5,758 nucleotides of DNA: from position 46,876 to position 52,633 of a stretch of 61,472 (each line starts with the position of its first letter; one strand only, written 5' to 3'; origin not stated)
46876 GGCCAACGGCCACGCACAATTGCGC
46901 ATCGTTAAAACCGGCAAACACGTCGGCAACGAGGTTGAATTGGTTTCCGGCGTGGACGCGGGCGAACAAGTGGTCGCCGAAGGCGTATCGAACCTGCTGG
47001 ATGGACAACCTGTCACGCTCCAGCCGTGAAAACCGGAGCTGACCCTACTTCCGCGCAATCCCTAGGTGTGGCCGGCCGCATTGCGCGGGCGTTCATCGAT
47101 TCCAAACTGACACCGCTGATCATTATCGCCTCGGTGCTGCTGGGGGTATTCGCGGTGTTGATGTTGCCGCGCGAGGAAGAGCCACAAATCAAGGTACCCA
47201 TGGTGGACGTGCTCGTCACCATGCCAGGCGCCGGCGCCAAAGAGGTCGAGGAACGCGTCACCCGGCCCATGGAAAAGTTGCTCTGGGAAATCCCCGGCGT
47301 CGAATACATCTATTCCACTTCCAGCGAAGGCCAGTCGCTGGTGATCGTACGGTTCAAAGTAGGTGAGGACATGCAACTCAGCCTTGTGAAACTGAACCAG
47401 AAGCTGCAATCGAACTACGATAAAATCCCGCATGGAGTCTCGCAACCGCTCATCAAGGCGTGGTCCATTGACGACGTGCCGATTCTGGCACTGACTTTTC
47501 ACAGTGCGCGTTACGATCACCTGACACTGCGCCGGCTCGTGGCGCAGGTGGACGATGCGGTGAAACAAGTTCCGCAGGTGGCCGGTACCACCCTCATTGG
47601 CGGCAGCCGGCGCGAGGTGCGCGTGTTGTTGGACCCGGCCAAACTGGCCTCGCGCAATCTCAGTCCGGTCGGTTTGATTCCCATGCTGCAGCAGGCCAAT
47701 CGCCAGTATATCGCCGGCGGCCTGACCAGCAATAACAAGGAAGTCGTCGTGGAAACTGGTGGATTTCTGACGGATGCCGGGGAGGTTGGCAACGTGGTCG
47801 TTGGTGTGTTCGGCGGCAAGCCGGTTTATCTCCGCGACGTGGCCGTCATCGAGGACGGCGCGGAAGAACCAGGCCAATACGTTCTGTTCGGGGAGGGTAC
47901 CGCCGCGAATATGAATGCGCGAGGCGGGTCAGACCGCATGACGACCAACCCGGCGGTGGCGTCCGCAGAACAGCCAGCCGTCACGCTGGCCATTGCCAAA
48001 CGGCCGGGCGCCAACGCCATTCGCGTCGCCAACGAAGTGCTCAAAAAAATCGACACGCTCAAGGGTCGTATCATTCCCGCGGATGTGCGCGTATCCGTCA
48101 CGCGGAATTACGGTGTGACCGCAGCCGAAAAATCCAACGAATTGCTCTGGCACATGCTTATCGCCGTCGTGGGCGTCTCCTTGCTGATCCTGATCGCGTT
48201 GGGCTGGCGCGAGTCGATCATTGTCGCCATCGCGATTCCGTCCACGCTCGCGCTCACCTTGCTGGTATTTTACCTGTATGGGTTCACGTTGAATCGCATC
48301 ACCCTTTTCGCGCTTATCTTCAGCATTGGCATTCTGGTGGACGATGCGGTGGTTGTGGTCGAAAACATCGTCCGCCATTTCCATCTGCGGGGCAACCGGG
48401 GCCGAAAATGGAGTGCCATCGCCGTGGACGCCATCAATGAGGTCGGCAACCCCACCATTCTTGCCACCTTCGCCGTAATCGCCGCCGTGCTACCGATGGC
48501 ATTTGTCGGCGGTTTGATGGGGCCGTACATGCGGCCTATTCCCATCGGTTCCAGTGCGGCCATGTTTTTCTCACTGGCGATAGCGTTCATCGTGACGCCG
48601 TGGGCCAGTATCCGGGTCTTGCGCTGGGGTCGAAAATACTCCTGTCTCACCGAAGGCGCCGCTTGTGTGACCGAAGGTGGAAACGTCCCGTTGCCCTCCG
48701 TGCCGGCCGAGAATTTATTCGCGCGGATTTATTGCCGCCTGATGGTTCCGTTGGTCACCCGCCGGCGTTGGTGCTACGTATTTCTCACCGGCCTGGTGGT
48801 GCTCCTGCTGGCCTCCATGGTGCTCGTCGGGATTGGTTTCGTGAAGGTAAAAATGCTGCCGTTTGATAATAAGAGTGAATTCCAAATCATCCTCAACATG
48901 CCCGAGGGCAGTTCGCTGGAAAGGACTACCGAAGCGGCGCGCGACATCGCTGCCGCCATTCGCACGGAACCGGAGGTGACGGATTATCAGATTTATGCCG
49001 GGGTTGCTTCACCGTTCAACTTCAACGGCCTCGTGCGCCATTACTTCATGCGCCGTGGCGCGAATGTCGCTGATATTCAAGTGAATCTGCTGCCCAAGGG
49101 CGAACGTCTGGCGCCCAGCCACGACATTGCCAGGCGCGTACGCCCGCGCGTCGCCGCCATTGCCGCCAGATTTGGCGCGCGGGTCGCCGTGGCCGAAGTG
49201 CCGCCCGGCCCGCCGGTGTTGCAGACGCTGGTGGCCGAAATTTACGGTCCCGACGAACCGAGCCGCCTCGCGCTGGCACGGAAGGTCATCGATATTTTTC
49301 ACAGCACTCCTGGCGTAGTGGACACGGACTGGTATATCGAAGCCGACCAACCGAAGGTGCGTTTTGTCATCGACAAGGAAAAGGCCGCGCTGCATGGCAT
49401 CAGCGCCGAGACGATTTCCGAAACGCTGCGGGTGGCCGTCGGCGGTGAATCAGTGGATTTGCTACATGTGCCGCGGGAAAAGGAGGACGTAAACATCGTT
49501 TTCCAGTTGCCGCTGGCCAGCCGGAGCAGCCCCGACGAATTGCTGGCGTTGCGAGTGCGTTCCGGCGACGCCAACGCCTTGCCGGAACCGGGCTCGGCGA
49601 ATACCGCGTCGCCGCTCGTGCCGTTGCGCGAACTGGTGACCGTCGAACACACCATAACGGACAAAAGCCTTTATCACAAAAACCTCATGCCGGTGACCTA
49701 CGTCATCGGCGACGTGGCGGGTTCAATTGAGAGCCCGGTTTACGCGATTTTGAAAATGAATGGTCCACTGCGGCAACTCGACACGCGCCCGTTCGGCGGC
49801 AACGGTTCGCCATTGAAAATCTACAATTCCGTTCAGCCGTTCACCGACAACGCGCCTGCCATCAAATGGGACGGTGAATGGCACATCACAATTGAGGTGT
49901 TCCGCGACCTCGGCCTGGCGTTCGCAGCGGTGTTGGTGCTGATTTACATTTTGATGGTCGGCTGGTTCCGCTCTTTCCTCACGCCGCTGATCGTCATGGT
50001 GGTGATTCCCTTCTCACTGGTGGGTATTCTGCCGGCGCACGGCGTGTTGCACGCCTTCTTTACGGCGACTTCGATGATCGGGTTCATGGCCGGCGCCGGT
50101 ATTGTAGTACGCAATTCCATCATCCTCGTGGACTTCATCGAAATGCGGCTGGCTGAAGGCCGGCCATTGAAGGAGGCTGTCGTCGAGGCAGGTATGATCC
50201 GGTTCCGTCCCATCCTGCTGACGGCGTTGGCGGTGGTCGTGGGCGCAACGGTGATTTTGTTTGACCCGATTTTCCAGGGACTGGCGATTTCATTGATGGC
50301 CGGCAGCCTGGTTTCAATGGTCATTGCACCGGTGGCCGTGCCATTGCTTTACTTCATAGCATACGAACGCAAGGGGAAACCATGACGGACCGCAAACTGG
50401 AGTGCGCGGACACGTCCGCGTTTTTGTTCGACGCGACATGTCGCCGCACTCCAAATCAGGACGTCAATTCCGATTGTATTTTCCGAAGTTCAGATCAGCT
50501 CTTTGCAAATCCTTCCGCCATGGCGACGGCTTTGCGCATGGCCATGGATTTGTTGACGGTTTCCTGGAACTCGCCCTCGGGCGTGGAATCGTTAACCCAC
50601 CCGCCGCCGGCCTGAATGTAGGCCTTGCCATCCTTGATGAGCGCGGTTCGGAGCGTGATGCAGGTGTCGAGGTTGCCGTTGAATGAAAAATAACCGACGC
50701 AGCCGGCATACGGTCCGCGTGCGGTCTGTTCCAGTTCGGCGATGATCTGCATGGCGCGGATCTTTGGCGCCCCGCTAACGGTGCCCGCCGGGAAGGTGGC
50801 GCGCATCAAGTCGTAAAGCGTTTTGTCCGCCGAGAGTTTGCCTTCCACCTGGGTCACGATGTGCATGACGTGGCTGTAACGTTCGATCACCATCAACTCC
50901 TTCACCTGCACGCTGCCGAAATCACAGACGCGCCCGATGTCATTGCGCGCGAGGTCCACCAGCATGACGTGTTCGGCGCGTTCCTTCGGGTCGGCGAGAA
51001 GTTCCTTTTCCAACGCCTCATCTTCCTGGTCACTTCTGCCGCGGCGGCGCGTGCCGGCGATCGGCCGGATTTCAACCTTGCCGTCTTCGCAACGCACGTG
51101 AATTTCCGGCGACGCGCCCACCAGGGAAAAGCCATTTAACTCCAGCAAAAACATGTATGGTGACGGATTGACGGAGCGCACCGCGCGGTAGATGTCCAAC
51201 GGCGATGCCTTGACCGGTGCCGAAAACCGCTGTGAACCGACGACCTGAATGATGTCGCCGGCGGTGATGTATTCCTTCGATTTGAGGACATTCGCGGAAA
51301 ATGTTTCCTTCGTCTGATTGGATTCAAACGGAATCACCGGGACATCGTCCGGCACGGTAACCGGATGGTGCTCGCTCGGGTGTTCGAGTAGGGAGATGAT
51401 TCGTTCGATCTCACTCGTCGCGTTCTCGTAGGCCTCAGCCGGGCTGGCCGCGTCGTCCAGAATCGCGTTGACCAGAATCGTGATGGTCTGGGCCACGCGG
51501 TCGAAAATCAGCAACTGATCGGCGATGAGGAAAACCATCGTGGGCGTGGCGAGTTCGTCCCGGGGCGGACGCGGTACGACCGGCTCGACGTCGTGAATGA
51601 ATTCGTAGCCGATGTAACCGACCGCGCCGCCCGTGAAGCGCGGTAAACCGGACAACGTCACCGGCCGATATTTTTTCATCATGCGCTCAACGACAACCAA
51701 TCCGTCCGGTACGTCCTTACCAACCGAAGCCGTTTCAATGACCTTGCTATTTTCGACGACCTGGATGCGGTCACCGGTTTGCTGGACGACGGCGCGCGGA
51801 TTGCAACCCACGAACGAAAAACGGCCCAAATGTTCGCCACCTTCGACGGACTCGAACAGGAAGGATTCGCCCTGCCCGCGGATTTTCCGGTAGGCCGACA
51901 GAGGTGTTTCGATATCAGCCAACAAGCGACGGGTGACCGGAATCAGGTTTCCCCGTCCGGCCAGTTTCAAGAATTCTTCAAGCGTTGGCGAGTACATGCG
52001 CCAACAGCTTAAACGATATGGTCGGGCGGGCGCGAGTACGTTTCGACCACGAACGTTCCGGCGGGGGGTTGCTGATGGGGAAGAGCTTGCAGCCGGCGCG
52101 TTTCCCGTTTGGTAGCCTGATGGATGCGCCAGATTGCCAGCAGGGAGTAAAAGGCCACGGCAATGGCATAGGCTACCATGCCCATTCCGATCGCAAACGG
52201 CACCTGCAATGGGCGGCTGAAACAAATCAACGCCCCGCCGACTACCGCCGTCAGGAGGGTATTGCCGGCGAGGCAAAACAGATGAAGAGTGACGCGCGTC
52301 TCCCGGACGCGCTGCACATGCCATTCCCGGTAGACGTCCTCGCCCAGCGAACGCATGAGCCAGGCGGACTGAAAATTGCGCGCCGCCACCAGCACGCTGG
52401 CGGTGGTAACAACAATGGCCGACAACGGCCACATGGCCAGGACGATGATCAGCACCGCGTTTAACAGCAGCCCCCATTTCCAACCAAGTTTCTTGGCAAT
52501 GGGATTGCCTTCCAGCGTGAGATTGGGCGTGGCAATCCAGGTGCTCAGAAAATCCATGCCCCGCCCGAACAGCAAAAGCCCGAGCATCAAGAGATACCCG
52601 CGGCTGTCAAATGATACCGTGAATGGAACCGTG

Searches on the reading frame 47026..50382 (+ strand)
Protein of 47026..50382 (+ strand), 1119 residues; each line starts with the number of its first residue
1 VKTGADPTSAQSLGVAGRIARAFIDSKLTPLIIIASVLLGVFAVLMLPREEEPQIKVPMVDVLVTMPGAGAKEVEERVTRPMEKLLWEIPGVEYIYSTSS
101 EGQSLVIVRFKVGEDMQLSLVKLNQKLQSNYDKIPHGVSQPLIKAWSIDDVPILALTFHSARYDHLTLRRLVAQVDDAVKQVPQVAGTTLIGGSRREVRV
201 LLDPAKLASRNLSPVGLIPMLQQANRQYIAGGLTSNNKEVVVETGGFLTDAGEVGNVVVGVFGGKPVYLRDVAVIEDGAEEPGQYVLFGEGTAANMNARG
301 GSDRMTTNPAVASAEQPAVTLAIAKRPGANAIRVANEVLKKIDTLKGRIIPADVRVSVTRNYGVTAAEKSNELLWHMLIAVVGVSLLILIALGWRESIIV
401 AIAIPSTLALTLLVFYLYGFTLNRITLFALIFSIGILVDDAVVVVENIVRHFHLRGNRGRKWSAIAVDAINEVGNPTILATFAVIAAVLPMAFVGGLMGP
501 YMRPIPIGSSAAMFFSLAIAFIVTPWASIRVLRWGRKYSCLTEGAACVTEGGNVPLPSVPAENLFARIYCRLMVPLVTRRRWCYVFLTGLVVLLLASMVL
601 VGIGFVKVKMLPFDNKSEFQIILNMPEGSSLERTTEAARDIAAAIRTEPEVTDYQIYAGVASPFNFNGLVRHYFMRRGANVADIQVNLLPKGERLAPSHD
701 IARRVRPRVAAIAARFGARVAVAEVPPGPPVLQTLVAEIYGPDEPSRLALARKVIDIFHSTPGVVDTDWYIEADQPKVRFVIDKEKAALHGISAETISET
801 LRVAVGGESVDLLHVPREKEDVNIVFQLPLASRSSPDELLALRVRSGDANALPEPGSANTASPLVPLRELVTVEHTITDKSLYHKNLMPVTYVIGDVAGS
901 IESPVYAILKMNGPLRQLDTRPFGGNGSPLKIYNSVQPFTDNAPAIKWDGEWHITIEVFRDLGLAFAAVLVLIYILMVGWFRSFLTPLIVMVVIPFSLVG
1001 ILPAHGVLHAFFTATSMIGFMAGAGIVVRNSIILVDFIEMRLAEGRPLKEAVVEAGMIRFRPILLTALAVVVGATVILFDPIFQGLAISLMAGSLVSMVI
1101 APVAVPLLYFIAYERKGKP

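Call 53: search_protein_families(library=pfam, proteins=[window:47026-50382:+], max_evalue=0.0001)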
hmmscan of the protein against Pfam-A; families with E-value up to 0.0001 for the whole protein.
window:47026-50382:+ (1119 aa): 2 families
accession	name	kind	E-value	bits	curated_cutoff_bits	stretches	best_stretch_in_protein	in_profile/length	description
PF00873.25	ACR_tran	-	1.2e-157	527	28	3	310-899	271-822/1021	AcrB/AcrD/AcrF family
PF02355.23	SecD_SecF_C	-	3.2e-06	27.1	20.5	1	370-496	30-154/189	Protein export membrane protein SecD/SecF, C-terminal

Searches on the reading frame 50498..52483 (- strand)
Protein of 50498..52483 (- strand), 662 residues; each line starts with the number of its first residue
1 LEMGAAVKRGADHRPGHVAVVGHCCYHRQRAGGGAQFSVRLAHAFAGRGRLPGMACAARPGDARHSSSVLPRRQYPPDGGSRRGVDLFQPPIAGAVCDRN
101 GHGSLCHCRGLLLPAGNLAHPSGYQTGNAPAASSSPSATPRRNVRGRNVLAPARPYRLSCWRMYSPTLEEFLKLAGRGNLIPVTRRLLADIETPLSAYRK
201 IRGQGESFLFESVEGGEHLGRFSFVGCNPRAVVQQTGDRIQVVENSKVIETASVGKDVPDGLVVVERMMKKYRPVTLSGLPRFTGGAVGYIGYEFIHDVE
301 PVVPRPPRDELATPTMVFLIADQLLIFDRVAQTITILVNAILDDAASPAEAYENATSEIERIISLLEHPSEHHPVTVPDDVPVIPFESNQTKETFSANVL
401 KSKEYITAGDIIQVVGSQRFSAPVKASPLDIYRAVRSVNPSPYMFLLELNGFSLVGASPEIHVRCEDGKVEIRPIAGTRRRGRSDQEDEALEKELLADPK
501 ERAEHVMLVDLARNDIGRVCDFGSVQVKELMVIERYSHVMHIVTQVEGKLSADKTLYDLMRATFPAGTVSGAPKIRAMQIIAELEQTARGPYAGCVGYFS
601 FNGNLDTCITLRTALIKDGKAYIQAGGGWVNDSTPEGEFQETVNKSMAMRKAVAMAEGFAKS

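Call 53: search_protein_families(library=pfam, proteins=[window:50498-52483:-], max_evalue=0.0001)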
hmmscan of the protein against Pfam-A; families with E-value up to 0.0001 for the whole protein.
window:50498-52483:- (662 aa): 2 families
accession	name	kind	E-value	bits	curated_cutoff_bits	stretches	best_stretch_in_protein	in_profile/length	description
PF00425.24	Chorismate_bind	-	5.3e-91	305.1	27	1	392-645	2-257/257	chorismate binding enzyme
PF04715.19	Anth_synt_I_N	-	1.4e-34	119.8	23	1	190-336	1-140/140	Anthranilate synthase component I, N terminal region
